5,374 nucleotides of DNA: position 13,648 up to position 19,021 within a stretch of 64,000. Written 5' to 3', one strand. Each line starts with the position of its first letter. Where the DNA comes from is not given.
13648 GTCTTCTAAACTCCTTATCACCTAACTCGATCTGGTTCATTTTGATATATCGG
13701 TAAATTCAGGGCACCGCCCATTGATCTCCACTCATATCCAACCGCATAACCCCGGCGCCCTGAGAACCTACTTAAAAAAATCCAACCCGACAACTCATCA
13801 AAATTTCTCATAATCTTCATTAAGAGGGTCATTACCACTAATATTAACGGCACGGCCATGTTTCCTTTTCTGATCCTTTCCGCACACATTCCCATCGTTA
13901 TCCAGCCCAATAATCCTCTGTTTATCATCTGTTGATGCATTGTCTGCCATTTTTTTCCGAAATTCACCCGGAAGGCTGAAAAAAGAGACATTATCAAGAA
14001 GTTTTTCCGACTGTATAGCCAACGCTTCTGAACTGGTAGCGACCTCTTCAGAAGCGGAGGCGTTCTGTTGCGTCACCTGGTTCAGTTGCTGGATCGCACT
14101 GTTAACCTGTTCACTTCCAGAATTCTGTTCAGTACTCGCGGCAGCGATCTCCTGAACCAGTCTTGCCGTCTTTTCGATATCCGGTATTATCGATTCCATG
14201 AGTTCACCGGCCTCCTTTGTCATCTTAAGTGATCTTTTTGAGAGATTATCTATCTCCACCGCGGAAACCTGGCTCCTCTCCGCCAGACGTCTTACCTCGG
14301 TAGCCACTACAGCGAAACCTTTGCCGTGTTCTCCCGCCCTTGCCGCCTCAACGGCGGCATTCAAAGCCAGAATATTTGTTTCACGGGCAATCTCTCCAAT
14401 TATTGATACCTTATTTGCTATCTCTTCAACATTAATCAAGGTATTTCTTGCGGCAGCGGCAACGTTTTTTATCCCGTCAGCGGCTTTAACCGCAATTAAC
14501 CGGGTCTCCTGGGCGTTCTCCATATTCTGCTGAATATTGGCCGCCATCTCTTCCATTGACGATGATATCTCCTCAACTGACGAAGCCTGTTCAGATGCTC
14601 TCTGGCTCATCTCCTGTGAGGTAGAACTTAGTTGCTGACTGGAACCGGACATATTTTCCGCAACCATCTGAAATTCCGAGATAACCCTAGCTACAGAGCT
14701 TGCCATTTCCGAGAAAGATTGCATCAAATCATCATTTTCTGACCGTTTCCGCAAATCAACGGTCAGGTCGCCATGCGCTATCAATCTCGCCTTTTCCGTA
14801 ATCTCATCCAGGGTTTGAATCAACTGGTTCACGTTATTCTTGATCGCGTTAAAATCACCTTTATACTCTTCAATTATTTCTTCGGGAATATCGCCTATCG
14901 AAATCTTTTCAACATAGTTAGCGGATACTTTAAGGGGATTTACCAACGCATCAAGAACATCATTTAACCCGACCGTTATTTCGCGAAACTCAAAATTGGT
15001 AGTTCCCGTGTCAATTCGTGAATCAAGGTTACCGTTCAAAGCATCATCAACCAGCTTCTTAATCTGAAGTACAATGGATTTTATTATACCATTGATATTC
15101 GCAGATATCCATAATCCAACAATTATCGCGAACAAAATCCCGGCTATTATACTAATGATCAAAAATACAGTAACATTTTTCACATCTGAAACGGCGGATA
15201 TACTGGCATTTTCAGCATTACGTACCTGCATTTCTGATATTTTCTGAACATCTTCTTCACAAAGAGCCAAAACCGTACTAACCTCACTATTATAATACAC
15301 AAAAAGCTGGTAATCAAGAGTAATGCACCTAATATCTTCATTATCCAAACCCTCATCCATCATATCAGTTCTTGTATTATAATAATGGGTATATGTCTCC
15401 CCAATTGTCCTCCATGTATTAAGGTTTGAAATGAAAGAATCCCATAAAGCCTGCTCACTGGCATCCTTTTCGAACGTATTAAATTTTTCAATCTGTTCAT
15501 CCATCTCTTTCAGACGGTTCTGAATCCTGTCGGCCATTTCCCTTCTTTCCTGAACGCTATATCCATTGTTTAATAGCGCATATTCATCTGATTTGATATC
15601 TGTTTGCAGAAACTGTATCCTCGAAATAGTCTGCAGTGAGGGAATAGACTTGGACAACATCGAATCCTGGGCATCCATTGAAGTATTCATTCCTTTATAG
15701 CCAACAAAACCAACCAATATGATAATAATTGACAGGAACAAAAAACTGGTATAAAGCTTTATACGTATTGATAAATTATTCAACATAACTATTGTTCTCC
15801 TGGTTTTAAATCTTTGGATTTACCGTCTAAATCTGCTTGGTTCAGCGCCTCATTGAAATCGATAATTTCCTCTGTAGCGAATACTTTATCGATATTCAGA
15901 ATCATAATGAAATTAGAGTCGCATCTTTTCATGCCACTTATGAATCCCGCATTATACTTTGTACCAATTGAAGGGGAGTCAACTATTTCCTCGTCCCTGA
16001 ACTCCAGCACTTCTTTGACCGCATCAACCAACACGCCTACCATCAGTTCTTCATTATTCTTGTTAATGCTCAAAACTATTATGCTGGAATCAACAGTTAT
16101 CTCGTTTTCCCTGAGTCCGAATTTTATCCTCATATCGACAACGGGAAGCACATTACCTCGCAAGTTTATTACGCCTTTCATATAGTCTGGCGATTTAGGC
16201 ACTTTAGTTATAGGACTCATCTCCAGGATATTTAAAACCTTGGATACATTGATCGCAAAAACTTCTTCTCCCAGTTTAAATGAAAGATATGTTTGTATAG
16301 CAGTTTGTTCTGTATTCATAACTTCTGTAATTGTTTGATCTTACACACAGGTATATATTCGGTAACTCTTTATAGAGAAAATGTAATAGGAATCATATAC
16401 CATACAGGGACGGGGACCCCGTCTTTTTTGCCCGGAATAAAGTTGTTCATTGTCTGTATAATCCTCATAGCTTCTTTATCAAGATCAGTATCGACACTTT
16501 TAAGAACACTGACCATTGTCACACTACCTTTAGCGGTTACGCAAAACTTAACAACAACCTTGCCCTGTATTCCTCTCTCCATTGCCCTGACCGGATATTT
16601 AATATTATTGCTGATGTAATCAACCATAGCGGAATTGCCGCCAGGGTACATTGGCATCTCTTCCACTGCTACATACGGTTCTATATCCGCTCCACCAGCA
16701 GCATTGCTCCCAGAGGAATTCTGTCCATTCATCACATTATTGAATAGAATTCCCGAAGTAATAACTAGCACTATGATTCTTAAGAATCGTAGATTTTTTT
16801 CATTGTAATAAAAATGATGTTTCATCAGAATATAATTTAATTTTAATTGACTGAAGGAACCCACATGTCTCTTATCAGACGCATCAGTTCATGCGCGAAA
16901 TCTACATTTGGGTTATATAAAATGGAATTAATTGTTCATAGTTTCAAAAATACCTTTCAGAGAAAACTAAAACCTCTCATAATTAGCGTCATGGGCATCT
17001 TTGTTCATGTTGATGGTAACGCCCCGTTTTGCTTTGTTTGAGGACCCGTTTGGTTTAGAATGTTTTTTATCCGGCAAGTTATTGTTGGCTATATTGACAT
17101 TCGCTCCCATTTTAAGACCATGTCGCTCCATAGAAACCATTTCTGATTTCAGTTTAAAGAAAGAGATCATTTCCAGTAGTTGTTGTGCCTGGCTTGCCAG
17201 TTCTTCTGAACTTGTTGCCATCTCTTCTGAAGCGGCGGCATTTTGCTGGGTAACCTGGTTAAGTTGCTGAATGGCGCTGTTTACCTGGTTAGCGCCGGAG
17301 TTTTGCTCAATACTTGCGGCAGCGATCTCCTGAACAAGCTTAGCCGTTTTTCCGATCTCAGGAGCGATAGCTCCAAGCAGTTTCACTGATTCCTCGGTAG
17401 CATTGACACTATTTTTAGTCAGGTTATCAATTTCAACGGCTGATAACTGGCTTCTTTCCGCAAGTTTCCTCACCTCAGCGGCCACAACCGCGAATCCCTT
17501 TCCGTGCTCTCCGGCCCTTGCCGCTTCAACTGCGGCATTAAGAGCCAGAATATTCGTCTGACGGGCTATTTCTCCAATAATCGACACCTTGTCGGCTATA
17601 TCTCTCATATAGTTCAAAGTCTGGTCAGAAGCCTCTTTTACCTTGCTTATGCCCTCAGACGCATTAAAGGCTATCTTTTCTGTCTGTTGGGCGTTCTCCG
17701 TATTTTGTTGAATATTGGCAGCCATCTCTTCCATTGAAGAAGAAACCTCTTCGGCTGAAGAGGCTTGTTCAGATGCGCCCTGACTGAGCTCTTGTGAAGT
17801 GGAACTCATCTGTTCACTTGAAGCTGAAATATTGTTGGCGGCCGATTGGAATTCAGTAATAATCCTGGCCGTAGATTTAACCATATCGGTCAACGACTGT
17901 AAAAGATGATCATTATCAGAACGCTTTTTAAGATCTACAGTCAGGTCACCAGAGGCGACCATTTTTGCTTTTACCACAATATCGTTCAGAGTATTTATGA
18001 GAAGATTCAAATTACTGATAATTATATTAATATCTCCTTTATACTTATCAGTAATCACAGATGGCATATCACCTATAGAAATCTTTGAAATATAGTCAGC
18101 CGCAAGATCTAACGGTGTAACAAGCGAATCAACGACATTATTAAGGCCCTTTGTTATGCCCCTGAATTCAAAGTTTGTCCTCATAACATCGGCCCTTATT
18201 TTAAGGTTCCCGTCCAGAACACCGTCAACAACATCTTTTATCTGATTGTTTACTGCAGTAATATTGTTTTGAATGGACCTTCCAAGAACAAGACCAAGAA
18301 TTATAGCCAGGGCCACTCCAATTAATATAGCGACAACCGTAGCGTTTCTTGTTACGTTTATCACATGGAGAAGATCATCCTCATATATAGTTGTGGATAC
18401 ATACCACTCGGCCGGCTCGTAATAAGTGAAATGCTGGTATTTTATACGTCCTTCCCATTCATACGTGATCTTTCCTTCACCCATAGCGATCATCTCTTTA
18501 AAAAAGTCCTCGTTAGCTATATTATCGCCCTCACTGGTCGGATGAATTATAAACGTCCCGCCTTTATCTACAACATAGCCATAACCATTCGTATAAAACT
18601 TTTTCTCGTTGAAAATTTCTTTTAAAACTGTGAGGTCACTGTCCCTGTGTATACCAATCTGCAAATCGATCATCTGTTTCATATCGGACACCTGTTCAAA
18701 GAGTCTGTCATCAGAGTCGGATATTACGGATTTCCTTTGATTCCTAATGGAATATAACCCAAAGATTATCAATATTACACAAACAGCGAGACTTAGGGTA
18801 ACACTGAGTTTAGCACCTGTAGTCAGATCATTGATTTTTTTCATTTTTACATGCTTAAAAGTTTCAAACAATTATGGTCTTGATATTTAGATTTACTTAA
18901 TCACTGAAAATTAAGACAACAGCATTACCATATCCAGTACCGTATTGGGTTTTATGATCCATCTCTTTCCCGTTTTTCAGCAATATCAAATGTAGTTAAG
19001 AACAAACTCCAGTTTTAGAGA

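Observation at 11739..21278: Two paralogous proteins of unrecognised family embedded next to the adaptation enzymes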

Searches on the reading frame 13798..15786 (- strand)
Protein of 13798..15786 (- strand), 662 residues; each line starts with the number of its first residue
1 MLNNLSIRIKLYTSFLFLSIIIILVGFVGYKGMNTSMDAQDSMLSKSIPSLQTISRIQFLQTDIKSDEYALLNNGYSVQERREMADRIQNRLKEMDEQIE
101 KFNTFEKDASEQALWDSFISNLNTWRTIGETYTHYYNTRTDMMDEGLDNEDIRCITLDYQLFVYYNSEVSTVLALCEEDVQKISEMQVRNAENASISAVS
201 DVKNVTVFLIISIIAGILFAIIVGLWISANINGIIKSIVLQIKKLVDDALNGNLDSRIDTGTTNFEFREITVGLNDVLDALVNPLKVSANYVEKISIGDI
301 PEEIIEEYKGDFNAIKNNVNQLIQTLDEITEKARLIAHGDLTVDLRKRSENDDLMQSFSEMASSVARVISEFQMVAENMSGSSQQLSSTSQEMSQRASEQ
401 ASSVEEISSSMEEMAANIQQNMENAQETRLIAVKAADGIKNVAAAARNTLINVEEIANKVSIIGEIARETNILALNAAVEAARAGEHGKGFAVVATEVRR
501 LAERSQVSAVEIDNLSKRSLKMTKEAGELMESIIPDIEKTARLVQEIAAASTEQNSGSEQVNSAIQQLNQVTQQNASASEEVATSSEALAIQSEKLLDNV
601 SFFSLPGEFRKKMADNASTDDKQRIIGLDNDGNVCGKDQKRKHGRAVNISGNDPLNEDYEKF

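Call 6: search_protein_families(library=pfam, proteins=[window:13798-15786:-], max_evalue=0.01)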
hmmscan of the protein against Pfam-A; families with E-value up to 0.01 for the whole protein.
window:13798-15786:- (662 aa): 5 families
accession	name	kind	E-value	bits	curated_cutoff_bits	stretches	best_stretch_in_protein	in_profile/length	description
PF00015.26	MCPsignal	-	6.6e-33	114.4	34.6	2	424-515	3-94/172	Methyl-accepting chemotaxis protein (MCP) signalling domain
PF18947.5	HAMP_2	-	2.1e-23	82.5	24.3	1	266-327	5-66/67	HAMP domain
PF12729.13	4HB_MCP_1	-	1.2e-18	67.7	27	1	4-195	1-174/181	Four helix bundle sensory module for signal transduction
PF02203.21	TarH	-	6.1e-07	29.9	25.2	1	1-119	1-121/177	Tar ligand binding domain homologue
PF00672.30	HAMP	-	9.8e-07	29.5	25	1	226-282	1-52/53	HAMP domain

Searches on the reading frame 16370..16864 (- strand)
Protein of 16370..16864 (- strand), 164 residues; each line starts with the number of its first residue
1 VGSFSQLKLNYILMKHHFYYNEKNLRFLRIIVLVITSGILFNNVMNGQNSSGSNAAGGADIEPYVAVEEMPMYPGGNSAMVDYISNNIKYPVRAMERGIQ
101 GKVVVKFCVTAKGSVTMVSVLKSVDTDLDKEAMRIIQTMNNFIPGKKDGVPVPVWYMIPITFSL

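Call 6: search_protein_families(library=pfam, proteins=[window:16370-16864:-], max_evalue=0.01)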
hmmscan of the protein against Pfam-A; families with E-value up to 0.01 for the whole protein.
window:16370-16864:- (164 aa): 1 family
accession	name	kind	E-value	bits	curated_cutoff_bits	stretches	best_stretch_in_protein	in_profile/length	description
PF03544.19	TonB_C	-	1.9e-21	76.8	24.6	1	87-164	2-79/79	Gram-negative bacterial TonB protein C-terminal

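Call 49: search_protein_families(library=pfam, proteins=[window:16370-16864:-], max_evalue=0.1)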
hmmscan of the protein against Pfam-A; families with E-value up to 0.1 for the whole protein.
window:16370-16864:- (164 aa): 2 families
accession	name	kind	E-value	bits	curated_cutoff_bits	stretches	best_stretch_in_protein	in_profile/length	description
PF03544.19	TonB_C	-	1.9e-21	76.8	24.6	1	87-164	2-79/79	Gram-negative bacterial TonB protein C-terminal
PF13103.11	TonB_2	-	0.032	14.8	22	1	98-144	23-70/85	TonB C terminal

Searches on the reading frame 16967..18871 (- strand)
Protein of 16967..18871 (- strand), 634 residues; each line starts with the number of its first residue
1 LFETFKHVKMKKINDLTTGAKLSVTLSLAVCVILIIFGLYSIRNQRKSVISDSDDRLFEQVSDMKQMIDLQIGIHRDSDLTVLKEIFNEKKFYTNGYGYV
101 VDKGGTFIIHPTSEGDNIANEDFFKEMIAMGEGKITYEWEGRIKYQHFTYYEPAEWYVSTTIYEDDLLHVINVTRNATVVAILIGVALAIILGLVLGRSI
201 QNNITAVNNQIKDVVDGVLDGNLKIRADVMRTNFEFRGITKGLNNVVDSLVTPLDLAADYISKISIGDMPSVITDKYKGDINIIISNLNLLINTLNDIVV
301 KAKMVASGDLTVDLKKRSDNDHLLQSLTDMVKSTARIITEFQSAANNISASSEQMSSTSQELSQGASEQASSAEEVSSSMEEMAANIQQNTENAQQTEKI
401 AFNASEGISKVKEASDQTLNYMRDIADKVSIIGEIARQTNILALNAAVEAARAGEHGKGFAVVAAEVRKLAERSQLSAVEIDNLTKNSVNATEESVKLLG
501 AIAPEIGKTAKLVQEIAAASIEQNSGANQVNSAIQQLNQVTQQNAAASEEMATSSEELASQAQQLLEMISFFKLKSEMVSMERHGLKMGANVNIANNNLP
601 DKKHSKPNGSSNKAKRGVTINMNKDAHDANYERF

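Call 6: search_protein_families(library=pfam, proteins=[window:16967-18871:-], max_evalue=0.01)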
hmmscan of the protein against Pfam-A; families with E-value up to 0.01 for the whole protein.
window:16967-18871:- (634 aa): 8 families
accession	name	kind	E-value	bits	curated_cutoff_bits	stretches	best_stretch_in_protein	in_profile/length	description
PF00015.26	MCPsignal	-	6.3e-35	121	34.6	1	392-559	2-169/172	Methyl-accepting chemotaxis protein (MCP) signalling domain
PF18947.5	HAMP_2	-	7.3e-19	67.9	24.3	1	235-296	5-66/67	HAMP domain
PF17201.10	Cache_3-Cache_2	-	2.9e-18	66.6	27.7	1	72-174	180-296/299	Cache 3/Cache 2 fusion domain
PF17200.10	sCache_2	-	1.1e-08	35.6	25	1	82-167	40-145/155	Single Cache domain 2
PF08269.17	dCache_2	-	4.4e-08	33.1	26.5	1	86-172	81-191/298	Cache domain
PF00672.30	HAMP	-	0.00025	21.7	25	0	196-251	2-52/53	HAMP domain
PF02743.24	dCache_1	-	0.00098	19.2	45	1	79-130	151-202/240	Cache domain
PF11727.13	ISG65-75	-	0.0069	16.1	25.1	1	328-419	53-141/281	Invariant surface glycoprotein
